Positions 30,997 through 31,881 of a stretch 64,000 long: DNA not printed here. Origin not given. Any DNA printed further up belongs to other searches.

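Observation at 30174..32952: Operon of three paralogous 2-TM proteins chained by translational coupling to a leaderless-type GH29 fucosidase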

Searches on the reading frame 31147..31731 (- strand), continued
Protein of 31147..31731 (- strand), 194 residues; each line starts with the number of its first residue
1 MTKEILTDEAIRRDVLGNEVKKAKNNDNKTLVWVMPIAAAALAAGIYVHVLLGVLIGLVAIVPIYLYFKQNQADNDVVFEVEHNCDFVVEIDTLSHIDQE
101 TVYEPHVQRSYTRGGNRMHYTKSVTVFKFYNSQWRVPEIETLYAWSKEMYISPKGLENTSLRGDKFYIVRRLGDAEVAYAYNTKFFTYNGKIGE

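Call 48: search_protein_families(library=pfam, proteins=[L023:2396-3982:+, L023:4698-5240:+, L024:5073-5978:+, L026:955-1833:+, L026:1842-2138:+, L027:48-1010:+, L027:1044-1469:+, L029:3993-5489:+, L029:5533-5997:+, L019:6554-6907:+], max_evalue=0.001)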
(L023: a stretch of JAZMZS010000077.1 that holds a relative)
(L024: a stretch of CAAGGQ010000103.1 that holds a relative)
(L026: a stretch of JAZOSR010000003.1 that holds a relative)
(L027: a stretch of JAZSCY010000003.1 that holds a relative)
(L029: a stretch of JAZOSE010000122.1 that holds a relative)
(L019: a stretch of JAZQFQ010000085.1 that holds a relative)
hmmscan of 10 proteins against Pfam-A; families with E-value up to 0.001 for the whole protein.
L023:2396-3982:+ (528 aa): 3 families
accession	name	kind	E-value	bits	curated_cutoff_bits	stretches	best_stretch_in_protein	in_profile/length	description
PF01564.23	Spermine_synth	-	1.2e-09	38.4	22.9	1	289-426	11-152/186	Spermine/spermidine synthase domain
PF07690.21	MFS_1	-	3.5e-05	23.3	33.4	0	94-202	64-175/347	Major Facilitator Superfamily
PF13649.12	Methyltransf_25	-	6.9e-05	23.9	27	1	300-399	1-97/97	Methyltransferase domain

L023:4698-5240:+ (180 aa): 0 families

L024:5073-5978:+ (301 aa): 1 family
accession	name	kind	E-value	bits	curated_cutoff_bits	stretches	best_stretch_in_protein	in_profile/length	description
PF01261.30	AP_endonuc_2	-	2.1e-31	109.9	31.1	1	22-254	2-232/249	Xylose isomerase-like TIM barrel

L026:955-1833:+ (292 aa): 1 family
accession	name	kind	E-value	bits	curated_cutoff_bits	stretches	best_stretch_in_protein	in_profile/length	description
PF01156.24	IU_nuc_hydro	-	0.00018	21.7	34.2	1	5-167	2-163/297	Inosine-uridine preferring nucleoside hydrolase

L026:1842-2138:+ (98 aa): 0 families

L027:48-1010:+ (320 aa): 2 families
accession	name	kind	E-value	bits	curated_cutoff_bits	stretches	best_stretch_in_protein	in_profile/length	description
PF01261.30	AP_endonuc_2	-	9e-35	121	31.1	1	64-285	1-230/249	Xylose isomerase-like TIM barrel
PF04055.27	Radical_SAM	-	0.00011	22.8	29.5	0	37-78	69-108/166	Radical SAM superfamily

L027:1044-1469:+ (141 aa): 0 families

L029:3993-5489:+ (498 aa): 0 families

L029:5533-5997:+ (154 aa): 1 family
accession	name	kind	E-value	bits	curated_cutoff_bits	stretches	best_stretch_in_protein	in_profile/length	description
PF14018.11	DUF4234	-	4.1e-17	62.5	25.3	1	23-93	1-69/70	Domain of unknown function (DUF4234)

L019:6554-6907:+ (117 aa): 0 families

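Call 49: search_protein_families(library=pfam, proteins=[L020:1166-1774:+, L022:694-1092:+, L016:5478-5852:+, L018:4725-5477:+, L030:4894-5664:+, L032:6283-8118:+, L032:4353-4943:+, L028:1039-1575:+, L021:1442-1780:+, L031:3585-5393:-], max_evalue=0.001)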
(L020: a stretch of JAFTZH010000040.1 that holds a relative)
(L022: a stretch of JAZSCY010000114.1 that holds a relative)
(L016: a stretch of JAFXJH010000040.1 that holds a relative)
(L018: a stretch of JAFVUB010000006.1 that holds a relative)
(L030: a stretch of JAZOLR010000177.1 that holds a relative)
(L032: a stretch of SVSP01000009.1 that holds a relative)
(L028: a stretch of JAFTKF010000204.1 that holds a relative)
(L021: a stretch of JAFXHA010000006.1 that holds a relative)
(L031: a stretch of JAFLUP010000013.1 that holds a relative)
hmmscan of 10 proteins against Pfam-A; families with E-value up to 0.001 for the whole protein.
L020:1166-1774:+ (202 aa): 1 family
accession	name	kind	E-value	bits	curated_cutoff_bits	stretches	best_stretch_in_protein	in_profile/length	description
PF03352.18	Adenine_glyco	-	2.4e-73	246.2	25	1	30-198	4-176/177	Methyladenine glycosylase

L022:694-1092:+ (132 aa): 0 families

L016:5478-5852:+ (124 aa): 0 families

L018:4725-5477:+ (250 aa): 0 families

L030:4894-5664:+ (256 aa): 1 family
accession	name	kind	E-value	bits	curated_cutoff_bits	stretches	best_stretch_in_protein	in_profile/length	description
PF14808.11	TMEM164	-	4.6e-20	72.5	25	1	17-242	1-216/217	TMEM164 family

L032:6283-8118:+ (611 aa): 0 families

L032:4353-4943:+ (196 aa): 0 families

L028:1039-1575:+ (178 aa): 0 families

L021:1442-1780:+ (112 aa): 0 families

L031:3585-5393:- (602 aa): 3 families
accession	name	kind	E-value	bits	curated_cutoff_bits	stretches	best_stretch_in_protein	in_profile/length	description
PF07944.18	Beta-AFase-like_GH127_cat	-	3.7e-87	293.2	24.9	1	8-397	1-375/376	Beta-L-arabinofuranosidase, GH127 catalytic domain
PF20737.2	Glyco_hydro127C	-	5.9e-19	68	23.7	1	490-597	4-70/71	Glycoside hydrolase family 127 C-terminal domain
PF20736.2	Glyco_hydro127M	-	4.2e-06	27.2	24.2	1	407-461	1-61/95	Beta-L-arabinofuranosidase, GH127 middle domain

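Call 51: search_solved_structures(query=A5, max_evalue=10)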
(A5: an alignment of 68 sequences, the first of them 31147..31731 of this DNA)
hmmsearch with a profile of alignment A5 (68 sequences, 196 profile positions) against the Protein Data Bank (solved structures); distinct sequences matched with E-value up to 10: 2.
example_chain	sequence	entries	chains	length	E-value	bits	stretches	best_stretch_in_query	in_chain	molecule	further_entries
9rws_A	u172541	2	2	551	1.3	12.1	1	21-83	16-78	Solute carrier family 5 (High affinity choline transporter), member 7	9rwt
3wmf_A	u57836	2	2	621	1.6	11.8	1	36-113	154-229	ATP-binding cassette, sub-family B, member 1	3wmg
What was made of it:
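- Tried and rejected: PDB by sequence: the family profile found nothing better than E 1.3 (call 51).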

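Call 67: list_cluster_members(proteins=[P0055, P0056, P0057, P0058, P0060, P0063, P0070, P0085, P0120, P0198])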
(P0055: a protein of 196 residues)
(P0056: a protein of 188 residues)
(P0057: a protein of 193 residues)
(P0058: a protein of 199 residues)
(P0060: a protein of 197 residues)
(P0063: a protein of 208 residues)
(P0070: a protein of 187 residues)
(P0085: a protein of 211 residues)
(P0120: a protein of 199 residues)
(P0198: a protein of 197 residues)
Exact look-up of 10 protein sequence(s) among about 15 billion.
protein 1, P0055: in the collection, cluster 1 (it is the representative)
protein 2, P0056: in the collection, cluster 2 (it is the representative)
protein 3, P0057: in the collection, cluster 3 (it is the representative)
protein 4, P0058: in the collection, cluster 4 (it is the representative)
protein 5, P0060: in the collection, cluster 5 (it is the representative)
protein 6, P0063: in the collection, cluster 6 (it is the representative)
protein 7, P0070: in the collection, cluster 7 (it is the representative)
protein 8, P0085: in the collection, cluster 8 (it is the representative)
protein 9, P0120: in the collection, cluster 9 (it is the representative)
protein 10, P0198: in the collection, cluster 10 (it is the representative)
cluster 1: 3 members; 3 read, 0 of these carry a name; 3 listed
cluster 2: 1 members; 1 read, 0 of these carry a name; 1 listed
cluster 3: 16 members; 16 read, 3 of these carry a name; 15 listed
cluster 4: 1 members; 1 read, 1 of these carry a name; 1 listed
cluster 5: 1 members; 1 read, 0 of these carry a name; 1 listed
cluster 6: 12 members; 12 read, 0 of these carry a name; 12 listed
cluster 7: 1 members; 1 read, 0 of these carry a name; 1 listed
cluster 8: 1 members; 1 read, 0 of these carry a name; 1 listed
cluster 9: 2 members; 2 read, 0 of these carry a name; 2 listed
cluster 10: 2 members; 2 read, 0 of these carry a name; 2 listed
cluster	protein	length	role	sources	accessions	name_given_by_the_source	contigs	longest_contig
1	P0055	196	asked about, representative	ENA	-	-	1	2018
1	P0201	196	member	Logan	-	-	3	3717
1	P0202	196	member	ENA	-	-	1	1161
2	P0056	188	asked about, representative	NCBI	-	-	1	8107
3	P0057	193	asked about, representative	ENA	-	-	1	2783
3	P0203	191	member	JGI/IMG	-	hypothetical protein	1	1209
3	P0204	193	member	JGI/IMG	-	hypothetical protein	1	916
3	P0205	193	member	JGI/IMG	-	hypothetical protein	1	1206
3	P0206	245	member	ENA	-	-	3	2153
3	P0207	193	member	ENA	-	-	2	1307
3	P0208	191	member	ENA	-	-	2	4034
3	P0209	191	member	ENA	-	-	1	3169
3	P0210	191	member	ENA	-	-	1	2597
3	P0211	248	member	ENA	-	-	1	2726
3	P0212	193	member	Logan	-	-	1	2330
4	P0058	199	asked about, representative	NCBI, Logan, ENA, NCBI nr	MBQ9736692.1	MAG: hypothetical protein IJV96_07915 [Clostridia bacterium] | hypothetical protein [Clostridia bacterium]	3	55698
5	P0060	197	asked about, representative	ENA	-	-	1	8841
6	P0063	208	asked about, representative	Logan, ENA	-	-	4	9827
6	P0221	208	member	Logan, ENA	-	-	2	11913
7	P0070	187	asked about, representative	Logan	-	-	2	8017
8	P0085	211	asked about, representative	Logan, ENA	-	-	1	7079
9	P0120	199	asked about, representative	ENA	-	-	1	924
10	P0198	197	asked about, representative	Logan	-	-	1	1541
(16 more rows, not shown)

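Call 68: find_encoding_contigs(protein=P0058, flank=6000, max_places=2)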
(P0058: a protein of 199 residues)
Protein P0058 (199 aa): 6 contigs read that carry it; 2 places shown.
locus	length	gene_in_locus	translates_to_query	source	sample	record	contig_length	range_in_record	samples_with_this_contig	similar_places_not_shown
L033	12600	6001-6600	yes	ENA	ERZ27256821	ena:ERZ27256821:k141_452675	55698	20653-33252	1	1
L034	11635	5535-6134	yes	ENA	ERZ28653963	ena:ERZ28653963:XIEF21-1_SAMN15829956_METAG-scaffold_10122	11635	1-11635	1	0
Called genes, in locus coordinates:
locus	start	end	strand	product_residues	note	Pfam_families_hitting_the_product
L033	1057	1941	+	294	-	-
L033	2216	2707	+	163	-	-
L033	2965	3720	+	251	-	PF07719:TPR_2 (faint)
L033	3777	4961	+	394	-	PF01546:Peptidase_M20, PF07687:M20_dimer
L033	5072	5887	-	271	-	-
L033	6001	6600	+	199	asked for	-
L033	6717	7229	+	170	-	-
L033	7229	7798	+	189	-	-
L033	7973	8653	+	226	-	PF00440:TetR_N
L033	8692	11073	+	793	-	-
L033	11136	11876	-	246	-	PF08220:HTH_DeoR, PF00455:DeoRC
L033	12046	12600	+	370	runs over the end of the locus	PF02615:Ldh_2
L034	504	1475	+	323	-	-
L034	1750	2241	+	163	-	-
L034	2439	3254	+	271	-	PF07719:TPR_2 (faint)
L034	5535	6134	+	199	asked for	-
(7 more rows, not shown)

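Call 69: find_encoding_contigs(protein=P0221, flank=6000, max_places=2)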
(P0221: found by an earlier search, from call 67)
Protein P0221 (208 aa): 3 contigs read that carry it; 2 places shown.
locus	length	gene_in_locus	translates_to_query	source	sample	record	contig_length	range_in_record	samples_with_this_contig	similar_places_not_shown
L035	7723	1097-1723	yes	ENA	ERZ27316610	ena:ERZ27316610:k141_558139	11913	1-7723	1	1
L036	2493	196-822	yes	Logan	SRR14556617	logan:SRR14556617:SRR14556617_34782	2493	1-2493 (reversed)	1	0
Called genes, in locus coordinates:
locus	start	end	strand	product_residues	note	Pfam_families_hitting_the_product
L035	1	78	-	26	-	?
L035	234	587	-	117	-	PF05635:23S_rRNA_IVP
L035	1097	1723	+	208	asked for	-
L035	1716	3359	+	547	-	PF00370:FGGY_N, PF02782:FGGY_C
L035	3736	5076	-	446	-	-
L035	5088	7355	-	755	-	PF02837:Glyco_hydro_2_N (weak), PF22666:Glyco_hydro_2_N2, PF00703:Glyco_hydro_2 (faint), PF02836:Glyco_hydro_2_C (weak)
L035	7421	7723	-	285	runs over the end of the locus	PF02311:AraC_binding, PF07883:Cupin_2, PF00165:HTH_AraC (weak), PF12833:HTH_18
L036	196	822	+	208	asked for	-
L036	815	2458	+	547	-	PF00370:FGGY_N, PF02782:FGGY_C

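Call 70: find_encoding_contigs(protein=P0060, flank=6000, max_places=2)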
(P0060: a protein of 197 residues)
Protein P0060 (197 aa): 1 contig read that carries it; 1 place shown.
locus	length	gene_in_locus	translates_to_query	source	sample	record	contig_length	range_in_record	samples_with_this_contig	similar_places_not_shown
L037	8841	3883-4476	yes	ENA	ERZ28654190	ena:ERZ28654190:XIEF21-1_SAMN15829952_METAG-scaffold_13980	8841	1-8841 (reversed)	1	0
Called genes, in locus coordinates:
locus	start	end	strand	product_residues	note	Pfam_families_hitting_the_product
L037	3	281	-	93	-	?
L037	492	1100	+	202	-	PF04542:Sigma70_r2, PF08281:Sigma70_r4_2 (weak)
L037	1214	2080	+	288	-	-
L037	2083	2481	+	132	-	-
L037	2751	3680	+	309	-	PF00294:PfkB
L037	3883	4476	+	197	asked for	-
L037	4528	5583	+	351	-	PF14607:GxDLY, PF13472:Lipase_GDSL_2, PF14606:Lipase_GDSL_3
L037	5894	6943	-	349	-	PF06723:MreB_Mbl, PF00022:Actin (weak), PF00012:HSP70, PF14450:FtsA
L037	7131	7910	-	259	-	PF00156:Pribosyltran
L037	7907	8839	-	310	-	?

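Call 71: find_encoding_contigs(protein=P0070, flank=6000, max_places=2)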
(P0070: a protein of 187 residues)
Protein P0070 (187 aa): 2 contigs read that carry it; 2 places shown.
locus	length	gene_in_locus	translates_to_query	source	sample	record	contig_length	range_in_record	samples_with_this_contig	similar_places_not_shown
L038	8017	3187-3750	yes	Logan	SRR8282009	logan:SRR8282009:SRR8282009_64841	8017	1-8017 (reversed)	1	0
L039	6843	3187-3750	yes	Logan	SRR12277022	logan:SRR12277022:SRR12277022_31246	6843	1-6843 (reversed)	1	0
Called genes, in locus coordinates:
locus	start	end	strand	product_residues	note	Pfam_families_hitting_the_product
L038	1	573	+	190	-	?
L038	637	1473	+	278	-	PF01261:AP_endonuc_2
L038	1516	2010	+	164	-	PF00583:Acetyltransf_1, PF13673:Acetyltransf_10, PF13508:Acetyltransf_7, PF08445:FR47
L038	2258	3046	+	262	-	PF13489:Methyltransf_23 (weak), PF07021:MetW (faint), PF13847:Methyltransf_31, PF08241:Methyltransf_11, PF08242:Methyltransf_12 (weak), PF13649:Methyltransf_25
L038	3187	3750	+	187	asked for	-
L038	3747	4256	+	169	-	PF00293:NUDIX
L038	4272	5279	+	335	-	PF00248:Aldo_ket_red, PF13183:Fer4_8 (weak), PF13187:Fer4_9 (weak), PF13534:Fer4_17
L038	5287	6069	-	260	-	PF00756:Esterase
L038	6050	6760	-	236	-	PF08713:DNA_alkylation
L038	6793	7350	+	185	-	-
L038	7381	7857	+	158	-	-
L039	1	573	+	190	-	?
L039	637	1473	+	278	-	PF01261:AP_endonuc_2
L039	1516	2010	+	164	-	PF00583:Acetyltransf_1, PF13673:Acetyltransf_10, PF13508:Acetyltransf_7, PF08445:FR47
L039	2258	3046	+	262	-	PF13489:Methyltransf_23 (weak), PF07021:MetW (faint), PF13847:Methyltransf_31, PF08241:Methyltransf_11, PF08242:Methyltransf_12 (weak), PF13649:Methyltransf_25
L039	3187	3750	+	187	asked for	-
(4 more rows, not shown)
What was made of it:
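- Several distant members are also translationally coupled to soluble enzymes: FGGY kinase in L035, and NUDIX in L038 (calls 69, 71).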

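Call 79: search_protein_families(library=pfam, alignment_id=A8, max_evalue=0.00001)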
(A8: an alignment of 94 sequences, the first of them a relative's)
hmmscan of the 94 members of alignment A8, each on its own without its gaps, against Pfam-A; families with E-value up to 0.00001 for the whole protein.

A. member 1, L002:13-1344:+ (443 aa): 0 families

B. families by the number of members that match (of 94 scanned): 77 families (the first 25 are shown)
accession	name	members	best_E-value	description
PF01261.30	AP_endonuc_2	5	1.2e-37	Xylose isomerase-like TIM barrel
PF00294.29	PfkB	3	5e-43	pfkB family carbohydrate kinase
PF14018.11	DUF4234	3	4.1e-17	Domain of unknown function (DUF4234)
PF00005.33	ABC_tran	2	1.9e-31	ABC transporter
PF01636.29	APH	2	2.2e-31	Phosphotransferase enzyme family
PF13649.12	Methyltransf_25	2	6.8e-15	Methyltransferase domain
PF13847.12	Methyltransf_31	2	1.2e-11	Methyltransferase domain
PF13304.12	AAA_21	2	3.4e-11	AAA domain, putative AbiEii toxin, Type IV TA system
PF04204.22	HTS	1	1e-141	Homoserine O-succinyltransferase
PF06723.19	MreB_Mbl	1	1.8e-138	MreB/Mbl protein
PF01053.26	Cys_Met_Meta_PP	1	3e-124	Cys/Met metabolism PLP-dependent enzyme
PF09818.15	ABC_ATPase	1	2.7e-100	P-loop domain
PF07944.18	Beta-AFase-like_GH127_cat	1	3.7e-87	Beta-L-arabinofuranosidase, GH127 catalytic domain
PF02275.23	CBAH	1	2.1e-77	Linear amide C-N hydrolases, choloylglycine hydrolase family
PF03352.18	Adenine_glyco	1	2.4e-73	Methyladenine glycosylase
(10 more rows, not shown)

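Call 91: search_dna_similar(query=P0058, collection=phages, mode=protein, max_evalue=0.001, max_rows=10)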
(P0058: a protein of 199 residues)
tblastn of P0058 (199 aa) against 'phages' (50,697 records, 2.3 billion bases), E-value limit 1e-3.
No match.

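Call 92: search_dna_similar(query=P0058, collection=plasmids, mode=protein, max_evalue=0.001, max_rows=10)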
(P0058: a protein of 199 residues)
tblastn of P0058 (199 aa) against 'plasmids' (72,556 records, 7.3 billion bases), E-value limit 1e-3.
No match.

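Call 93: find_related_loci(query=A6, collection=viral_contigs, flank=4000)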
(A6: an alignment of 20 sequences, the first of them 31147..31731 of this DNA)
Query A6 (194 aa) in viral_contigs; peptide patterns used: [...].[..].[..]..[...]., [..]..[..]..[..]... (x = any residue, [..] = any of these).
103 stretches matched a pattern, but none encodes a relative of the query by tblastn (E <= 1e-3).
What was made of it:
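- On Anti-phage defence or immunity systems: No phage, plasmid or viral-contig homologues were found (calls 91-93).
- Not on phages, plasmids or viral contigs: calls 91-93.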
